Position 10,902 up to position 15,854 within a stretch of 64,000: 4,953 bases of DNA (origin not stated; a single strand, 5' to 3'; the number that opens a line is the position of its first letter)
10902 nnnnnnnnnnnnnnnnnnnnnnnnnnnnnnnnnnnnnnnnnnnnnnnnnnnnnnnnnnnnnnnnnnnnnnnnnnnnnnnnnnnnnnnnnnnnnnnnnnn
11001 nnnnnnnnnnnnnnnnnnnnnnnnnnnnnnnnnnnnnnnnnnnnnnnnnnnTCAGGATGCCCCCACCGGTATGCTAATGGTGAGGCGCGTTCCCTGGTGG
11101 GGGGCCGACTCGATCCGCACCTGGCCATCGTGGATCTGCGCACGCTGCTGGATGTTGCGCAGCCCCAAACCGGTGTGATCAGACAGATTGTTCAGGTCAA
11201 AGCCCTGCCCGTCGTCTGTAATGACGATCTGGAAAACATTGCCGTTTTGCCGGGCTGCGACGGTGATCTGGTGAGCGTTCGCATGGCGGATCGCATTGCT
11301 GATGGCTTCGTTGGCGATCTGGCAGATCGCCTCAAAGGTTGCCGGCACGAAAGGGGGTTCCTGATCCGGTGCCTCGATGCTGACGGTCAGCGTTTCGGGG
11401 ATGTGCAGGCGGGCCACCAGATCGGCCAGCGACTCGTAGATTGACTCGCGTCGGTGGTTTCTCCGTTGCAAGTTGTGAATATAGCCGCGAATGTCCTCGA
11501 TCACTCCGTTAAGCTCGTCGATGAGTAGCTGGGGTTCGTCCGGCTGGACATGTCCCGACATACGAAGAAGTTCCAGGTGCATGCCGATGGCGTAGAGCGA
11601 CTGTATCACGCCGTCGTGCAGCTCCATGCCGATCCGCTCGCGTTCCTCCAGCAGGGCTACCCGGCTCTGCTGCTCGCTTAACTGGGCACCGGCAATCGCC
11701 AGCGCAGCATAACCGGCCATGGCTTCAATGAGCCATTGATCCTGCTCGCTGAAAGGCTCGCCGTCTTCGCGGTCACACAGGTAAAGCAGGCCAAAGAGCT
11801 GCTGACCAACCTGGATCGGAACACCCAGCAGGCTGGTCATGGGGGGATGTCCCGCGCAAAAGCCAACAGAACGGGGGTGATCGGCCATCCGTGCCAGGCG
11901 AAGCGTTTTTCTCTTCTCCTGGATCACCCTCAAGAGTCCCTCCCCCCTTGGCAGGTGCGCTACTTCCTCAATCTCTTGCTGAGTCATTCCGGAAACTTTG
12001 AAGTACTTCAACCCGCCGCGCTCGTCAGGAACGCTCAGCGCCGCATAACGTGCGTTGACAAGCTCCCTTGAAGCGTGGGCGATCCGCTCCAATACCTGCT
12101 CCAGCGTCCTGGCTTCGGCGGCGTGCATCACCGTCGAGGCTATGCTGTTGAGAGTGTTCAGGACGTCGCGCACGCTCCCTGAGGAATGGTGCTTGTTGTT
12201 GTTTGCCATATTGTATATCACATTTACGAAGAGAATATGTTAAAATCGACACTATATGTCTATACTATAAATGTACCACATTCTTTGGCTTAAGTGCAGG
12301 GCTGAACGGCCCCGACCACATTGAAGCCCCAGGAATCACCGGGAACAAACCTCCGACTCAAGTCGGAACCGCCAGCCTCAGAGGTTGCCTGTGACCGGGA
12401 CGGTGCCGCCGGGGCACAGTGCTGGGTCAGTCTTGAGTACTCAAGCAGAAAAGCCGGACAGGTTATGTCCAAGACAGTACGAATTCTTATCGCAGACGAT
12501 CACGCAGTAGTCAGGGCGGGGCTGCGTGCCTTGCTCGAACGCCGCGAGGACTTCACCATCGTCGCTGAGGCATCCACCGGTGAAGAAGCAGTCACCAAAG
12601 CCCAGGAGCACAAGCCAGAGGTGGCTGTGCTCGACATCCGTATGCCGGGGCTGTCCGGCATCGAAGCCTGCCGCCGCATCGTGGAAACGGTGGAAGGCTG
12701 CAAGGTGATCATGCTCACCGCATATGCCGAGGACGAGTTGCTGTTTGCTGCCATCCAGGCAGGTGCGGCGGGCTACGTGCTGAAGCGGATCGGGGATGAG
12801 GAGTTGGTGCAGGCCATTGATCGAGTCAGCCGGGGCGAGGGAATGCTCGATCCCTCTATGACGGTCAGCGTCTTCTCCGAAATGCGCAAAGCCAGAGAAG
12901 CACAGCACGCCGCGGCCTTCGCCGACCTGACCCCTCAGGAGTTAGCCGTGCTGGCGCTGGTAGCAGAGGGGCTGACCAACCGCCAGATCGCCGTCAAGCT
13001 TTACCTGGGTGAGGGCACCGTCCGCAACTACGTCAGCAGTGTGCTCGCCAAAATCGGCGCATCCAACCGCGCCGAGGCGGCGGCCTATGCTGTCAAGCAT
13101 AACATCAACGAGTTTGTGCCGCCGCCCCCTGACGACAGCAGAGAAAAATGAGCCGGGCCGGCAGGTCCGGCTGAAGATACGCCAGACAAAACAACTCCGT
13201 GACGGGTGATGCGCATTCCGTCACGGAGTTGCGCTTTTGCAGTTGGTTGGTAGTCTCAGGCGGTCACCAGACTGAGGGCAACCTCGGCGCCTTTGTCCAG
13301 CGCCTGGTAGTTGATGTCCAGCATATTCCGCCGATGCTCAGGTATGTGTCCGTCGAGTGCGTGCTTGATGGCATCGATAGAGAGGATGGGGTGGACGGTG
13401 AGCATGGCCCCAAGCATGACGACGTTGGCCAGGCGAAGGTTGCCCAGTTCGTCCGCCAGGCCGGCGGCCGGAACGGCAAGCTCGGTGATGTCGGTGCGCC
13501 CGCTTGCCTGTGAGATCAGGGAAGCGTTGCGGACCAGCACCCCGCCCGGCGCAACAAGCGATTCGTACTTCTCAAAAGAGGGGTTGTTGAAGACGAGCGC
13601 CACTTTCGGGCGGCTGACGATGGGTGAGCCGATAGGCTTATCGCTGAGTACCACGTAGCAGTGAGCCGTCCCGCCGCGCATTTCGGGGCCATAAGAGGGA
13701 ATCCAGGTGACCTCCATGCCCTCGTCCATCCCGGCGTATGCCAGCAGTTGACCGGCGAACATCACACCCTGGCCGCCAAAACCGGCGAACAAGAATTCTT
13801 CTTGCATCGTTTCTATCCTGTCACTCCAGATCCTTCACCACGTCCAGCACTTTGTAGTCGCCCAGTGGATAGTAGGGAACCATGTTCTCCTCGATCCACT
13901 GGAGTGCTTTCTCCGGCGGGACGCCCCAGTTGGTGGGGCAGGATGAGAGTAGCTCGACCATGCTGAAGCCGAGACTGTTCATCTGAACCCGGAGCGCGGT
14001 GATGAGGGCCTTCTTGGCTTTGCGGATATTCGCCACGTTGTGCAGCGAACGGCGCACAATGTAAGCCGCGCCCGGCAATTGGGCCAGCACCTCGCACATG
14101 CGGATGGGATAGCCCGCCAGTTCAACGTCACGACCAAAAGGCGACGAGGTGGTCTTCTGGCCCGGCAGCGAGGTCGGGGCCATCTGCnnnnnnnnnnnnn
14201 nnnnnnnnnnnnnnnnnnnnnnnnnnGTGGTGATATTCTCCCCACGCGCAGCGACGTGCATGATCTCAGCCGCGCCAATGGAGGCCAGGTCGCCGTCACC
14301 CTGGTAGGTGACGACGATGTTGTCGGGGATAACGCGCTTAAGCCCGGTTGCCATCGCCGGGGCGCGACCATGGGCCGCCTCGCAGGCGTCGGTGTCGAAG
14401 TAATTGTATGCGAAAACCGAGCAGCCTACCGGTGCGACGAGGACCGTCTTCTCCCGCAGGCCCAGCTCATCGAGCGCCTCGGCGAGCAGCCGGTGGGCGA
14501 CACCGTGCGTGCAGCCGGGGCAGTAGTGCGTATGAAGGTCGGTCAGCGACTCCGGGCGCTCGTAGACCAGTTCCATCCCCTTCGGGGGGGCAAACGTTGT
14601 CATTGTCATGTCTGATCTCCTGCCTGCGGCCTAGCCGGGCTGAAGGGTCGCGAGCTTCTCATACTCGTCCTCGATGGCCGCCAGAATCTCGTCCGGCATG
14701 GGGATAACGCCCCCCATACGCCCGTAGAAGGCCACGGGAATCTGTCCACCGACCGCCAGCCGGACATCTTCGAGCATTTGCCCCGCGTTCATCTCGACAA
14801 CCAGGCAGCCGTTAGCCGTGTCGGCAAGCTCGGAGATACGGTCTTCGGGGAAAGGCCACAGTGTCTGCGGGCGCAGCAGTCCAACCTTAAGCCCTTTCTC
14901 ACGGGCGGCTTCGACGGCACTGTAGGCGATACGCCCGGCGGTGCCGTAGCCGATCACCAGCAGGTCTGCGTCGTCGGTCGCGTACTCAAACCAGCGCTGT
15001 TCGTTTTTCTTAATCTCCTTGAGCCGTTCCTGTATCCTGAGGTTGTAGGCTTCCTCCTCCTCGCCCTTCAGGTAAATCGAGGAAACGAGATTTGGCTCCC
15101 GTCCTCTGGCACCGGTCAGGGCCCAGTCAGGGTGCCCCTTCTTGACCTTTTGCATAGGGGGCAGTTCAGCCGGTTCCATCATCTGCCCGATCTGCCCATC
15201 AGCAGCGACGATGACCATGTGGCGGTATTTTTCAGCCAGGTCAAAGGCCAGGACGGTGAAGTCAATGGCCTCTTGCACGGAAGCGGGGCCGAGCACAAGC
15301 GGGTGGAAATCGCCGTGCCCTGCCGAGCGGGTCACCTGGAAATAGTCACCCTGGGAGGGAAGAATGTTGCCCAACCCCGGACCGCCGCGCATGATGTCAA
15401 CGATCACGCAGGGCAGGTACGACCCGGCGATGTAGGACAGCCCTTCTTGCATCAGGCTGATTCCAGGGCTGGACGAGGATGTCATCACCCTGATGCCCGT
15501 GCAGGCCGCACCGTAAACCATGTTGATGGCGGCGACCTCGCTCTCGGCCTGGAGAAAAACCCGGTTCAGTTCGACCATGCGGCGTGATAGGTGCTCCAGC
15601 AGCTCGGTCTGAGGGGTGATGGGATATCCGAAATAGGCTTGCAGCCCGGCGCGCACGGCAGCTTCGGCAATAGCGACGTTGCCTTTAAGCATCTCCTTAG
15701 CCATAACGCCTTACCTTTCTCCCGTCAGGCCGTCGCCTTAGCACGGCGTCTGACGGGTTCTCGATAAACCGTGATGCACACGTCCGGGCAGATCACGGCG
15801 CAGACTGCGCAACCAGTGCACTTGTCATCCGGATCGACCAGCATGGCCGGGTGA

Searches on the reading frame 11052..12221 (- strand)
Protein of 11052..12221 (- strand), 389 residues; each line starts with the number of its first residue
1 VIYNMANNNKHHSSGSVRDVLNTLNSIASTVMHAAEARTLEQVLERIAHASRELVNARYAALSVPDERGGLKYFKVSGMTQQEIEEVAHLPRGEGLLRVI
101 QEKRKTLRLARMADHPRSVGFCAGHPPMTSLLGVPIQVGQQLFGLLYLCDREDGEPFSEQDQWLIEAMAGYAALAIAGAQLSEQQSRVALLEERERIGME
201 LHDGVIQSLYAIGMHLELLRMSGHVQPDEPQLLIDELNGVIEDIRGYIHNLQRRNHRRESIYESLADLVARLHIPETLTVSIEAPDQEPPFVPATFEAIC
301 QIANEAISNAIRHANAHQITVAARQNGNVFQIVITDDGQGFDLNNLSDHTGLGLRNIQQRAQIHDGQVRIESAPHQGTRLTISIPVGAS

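Call 60: search_protein_families(library=pfam, proteins=[window:11052-12221:-], max_evalue=0.000001)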
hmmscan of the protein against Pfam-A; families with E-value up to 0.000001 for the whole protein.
window:11052-12221:- (389 aa): 6 families
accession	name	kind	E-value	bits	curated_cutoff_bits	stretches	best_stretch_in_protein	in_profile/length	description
PF13185.12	GAF_2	-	1e-19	71.6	28.6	1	37-177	1-136/136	GAF domain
PF02518.31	HATPase_c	-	4.9e-15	56.4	26.4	1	298-386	5-109/111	Histidine kinase-, DNA gyrase B-, and HSP90-like ATPase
PF01590.32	GAF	-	1.5e-14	55.1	22.4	1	40-176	2-133/133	GAF domain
PF07730.19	HisKA_3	-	9.2e-10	39.4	24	1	193-251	1-63/68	Histidine kinase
PF13581.12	HATPase_c_2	-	5e-08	33.4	27.4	1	295-353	28-101/127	Histidine kinase-like ATPase domain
PF13492.12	GAF_3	-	5e-07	30.6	27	0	40-177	2-128/129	GAF domain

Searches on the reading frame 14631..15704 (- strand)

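Call 60: search_protein_families(library=pfam, proteins=[window:14631-15704:-], max_evalue=0.000001)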
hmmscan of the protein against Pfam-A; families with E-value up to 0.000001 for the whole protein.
window:14631-15704:- (357 aa): 3 families
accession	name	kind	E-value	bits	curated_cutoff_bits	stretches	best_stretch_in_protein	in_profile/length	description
PF01855.24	POR_N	-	8e-49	166.9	27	1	14-227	1-214/231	Pyruvate flavodoxin/ferredoxin oxidoreductase, thiamine diP-bdg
PF17147.9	PFOR_II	-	9.5e-26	90.6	27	1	246-340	1-102/102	Pyruvate:ferredoxin oxidoreductase core domain II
PF02780.25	Transketolase_C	-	1.8e-07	31.5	25.9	1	244-306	8-70/124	Transketolase, C-terminal domain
